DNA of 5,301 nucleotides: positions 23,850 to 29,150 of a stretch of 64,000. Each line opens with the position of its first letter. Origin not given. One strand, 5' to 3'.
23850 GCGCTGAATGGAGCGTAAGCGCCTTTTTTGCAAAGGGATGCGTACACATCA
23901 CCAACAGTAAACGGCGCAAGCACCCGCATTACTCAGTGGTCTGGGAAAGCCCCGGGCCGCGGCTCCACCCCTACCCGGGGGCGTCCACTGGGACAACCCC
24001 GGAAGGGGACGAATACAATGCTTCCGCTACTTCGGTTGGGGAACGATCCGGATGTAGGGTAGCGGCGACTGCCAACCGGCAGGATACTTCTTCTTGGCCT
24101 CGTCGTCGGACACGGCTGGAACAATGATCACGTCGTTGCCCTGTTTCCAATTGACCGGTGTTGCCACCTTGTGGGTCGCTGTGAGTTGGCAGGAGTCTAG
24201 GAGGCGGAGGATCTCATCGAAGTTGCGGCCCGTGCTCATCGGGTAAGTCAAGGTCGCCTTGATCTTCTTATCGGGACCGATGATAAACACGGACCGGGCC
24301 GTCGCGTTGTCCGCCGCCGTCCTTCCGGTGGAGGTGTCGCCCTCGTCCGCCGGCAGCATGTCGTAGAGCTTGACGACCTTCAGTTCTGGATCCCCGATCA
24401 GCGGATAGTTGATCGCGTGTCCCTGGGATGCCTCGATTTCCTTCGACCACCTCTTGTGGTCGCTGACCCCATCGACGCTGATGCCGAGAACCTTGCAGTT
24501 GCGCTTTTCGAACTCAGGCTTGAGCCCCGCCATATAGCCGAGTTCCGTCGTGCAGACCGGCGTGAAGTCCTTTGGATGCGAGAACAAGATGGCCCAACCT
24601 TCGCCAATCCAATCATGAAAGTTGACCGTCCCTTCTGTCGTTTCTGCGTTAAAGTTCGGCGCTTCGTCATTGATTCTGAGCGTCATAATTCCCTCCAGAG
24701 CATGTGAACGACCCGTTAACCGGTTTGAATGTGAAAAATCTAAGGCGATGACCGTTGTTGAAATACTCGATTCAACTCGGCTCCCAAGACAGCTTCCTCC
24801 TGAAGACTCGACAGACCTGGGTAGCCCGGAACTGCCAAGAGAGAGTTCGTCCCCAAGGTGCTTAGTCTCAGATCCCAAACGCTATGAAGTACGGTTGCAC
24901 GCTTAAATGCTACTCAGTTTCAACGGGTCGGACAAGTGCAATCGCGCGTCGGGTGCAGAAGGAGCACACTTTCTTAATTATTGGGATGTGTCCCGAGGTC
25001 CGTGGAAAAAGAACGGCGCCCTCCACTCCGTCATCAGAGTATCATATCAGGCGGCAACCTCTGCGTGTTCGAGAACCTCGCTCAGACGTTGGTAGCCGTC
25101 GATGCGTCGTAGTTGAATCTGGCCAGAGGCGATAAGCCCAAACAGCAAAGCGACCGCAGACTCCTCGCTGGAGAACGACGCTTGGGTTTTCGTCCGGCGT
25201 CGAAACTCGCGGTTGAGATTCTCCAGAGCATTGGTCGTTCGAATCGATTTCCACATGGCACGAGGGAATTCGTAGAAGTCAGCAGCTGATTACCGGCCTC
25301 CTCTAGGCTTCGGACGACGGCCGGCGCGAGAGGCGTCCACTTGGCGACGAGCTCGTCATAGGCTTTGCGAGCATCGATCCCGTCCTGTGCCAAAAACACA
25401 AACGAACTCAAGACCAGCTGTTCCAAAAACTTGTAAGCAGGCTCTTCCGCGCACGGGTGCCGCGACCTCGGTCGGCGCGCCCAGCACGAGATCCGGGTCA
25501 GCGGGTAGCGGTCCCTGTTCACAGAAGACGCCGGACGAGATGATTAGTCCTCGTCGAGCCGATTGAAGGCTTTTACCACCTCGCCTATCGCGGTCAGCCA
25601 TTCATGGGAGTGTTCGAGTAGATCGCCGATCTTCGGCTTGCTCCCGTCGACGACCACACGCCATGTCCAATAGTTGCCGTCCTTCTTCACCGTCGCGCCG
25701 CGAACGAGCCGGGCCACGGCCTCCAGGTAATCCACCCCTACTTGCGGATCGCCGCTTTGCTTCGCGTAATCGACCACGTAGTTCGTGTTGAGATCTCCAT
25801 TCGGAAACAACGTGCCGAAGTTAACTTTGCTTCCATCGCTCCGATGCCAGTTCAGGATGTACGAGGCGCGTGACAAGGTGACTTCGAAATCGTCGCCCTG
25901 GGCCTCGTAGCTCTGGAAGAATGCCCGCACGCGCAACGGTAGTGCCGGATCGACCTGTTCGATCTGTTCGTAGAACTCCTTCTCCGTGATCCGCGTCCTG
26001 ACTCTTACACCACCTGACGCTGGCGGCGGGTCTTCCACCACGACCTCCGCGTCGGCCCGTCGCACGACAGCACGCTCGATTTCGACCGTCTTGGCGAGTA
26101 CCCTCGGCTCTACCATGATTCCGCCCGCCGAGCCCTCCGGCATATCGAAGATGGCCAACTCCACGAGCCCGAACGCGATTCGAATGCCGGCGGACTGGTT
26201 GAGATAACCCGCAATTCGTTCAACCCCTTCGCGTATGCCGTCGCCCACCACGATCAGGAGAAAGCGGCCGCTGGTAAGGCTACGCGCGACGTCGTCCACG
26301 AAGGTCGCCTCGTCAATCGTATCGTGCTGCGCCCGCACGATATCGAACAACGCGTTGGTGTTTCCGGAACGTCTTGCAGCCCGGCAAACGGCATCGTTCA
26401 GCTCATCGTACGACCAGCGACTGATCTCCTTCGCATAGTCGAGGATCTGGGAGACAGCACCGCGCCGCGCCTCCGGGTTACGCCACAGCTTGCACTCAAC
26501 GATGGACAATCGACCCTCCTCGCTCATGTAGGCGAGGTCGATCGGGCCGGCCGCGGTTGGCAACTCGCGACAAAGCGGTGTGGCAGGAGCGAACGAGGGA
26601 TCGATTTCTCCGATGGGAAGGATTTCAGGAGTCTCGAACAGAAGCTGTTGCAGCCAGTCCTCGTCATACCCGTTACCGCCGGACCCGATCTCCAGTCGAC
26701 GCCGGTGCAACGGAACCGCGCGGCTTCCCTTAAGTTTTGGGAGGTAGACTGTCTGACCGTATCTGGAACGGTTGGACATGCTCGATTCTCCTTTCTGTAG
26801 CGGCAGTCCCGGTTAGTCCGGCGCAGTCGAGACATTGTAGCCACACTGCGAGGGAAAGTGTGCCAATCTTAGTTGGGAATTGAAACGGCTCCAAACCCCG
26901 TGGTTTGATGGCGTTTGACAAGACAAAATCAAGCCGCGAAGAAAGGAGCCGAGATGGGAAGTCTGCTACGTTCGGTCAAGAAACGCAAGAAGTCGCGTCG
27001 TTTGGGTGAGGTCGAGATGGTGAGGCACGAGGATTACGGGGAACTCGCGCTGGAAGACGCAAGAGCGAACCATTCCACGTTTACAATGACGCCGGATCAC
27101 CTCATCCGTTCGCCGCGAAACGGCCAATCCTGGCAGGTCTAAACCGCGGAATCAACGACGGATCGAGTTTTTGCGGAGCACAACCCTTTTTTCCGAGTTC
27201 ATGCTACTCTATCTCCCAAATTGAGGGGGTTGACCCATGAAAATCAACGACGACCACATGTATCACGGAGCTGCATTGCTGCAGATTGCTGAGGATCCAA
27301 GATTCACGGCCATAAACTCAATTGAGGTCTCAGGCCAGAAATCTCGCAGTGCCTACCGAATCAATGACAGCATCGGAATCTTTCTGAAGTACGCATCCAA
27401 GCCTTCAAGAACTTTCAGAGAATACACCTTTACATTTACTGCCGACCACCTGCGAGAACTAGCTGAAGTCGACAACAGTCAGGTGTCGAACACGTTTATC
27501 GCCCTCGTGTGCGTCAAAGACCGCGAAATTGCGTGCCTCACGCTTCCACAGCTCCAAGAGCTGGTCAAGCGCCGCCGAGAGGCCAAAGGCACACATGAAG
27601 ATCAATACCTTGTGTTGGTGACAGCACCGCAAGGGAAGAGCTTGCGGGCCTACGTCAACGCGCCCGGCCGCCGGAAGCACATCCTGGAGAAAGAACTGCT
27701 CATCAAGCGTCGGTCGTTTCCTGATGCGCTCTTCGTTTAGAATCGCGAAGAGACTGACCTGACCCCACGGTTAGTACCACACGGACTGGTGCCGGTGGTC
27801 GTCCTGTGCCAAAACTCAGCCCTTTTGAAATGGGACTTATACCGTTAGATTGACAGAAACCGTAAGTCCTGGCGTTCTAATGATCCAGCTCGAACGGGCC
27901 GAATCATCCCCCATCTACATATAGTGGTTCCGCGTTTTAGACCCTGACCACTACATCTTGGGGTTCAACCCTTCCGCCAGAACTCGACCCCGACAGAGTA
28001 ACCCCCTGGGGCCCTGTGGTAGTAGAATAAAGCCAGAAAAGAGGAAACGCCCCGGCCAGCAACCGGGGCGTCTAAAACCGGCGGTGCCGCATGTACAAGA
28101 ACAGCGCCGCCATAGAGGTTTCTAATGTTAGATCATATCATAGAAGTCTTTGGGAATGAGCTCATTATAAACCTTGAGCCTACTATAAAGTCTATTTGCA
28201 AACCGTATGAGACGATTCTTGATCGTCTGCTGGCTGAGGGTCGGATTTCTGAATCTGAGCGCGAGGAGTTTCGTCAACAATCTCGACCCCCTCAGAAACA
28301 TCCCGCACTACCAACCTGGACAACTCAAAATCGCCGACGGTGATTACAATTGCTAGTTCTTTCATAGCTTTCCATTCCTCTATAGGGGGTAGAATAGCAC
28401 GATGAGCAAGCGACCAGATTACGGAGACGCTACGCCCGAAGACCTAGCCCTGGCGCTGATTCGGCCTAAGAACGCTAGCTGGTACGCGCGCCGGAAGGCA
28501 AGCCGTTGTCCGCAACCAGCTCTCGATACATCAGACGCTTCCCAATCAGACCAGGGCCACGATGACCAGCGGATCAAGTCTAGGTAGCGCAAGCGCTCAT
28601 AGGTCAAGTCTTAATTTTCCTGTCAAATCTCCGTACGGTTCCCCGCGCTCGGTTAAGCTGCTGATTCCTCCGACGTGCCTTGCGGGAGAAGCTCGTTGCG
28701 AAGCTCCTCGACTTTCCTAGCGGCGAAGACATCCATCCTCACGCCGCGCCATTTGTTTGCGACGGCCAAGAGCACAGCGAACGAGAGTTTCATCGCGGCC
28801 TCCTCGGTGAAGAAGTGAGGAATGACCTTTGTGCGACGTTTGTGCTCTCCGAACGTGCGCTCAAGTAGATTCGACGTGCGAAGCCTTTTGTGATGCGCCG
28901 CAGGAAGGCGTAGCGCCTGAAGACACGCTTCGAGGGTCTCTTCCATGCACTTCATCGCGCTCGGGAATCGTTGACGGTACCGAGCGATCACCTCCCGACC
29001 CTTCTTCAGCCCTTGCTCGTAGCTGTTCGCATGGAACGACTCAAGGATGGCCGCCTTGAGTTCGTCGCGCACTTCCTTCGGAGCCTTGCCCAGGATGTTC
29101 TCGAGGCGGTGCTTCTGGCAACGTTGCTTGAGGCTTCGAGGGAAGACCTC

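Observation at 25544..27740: Mini-island with a PD-(D/E)xK nuclease protein (paralog A), a 62-aa basic protein and a 167-aa protein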

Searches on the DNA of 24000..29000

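Call 62: search_rna_families(source=window, start=24000, end=29000, threshold=gathering)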
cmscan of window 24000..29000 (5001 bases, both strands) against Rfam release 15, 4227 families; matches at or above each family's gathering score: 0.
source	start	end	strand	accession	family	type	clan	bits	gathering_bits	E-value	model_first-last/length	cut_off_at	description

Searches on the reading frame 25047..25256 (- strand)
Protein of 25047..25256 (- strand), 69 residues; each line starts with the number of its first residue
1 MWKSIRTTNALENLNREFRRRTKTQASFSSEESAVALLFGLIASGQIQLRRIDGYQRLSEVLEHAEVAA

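Call 3: search_protein_families(library=pfam, proteins=[window:25047-25256:-], max_evalue=0.1)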
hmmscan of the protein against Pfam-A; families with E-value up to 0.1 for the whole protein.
window:25047-25256:- (69 aa): 1 family
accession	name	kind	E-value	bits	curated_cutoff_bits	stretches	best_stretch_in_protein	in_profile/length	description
PF00872.24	Transposase_mut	-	7.2e-08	32.2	21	1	1-44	328-371/379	Transposase, Mutator family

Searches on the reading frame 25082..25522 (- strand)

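Call 63: search_protein_families(library=pfam, proteins=[window:25082-25522:-], max_evalue=1)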
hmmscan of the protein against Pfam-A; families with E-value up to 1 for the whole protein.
window:25082-25522:- (146 aa): 1 family
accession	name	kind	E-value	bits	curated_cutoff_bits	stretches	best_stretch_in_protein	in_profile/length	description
PF06013.18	WXG100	-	0.12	13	27.3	1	51-86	45-80/86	Proteins of 100 residues with WXG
